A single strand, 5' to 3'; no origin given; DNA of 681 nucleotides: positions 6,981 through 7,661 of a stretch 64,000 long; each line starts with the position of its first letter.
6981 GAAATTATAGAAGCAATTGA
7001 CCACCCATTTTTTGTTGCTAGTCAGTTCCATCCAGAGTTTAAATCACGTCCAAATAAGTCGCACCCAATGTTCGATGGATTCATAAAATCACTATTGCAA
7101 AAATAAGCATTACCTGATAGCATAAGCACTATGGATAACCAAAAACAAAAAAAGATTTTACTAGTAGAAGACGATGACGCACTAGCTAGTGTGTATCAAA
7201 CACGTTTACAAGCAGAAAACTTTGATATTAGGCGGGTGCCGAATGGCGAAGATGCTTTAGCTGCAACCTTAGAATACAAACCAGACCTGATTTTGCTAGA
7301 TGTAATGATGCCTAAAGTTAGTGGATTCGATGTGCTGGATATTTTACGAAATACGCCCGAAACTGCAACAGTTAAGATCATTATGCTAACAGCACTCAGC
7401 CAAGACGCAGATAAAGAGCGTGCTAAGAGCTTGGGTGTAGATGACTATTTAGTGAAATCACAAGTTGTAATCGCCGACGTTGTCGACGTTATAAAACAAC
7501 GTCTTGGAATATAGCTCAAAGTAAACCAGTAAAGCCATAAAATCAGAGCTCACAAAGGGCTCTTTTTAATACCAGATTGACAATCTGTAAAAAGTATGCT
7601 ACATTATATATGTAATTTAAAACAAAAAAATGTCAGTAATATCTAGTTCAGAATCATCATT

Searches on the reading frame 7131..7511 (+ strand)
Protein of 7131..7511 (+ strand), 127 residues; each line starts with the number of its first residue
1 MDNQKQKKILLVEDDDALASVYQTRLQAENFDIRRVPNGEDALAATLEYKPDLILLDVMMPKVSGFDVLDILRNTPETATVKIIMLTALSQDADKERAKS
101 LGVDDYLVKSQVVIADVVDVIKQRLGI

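Call 3: search_protein_families(library=pfam, proteins=[window:7131-7511:+], max_evalue=1)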
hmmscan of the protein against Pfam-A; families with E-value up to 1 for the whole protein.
window:7131-7511:+ (127 aa): 3 families
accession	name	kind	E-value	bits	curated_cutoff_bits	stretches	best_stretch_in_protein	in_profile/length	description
PF00072.30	Response_reg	-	1.2e-23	83.8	30.2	1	9-110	1-100/111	Response regulator receiver domain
PF23198.2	PDE8A_N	-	0.00091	19.6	29.6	1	3-96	6-101/147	PDE8A-like, N-terminal domain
PF01728.25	FtsJ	-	0.16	12.3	24.1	1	29-83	71-115/181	FtsJ-like methyltransferase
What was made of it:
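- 7131..7514 (+): Stand-alone CheY-like receiver domain gene. It is the conserved left border of the variable slot and serves only as context. Pfam Response_reg, E 1.2e-23 (call 3).
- On Fic/Fido superfamily (PF02661): The window protein scores 19 bits against a cut-off of 24 (call 3).
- Checked: The upstream gene is a stand-alone receiver domain (Pfam Response_reg, 1.2e-23; call 3).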
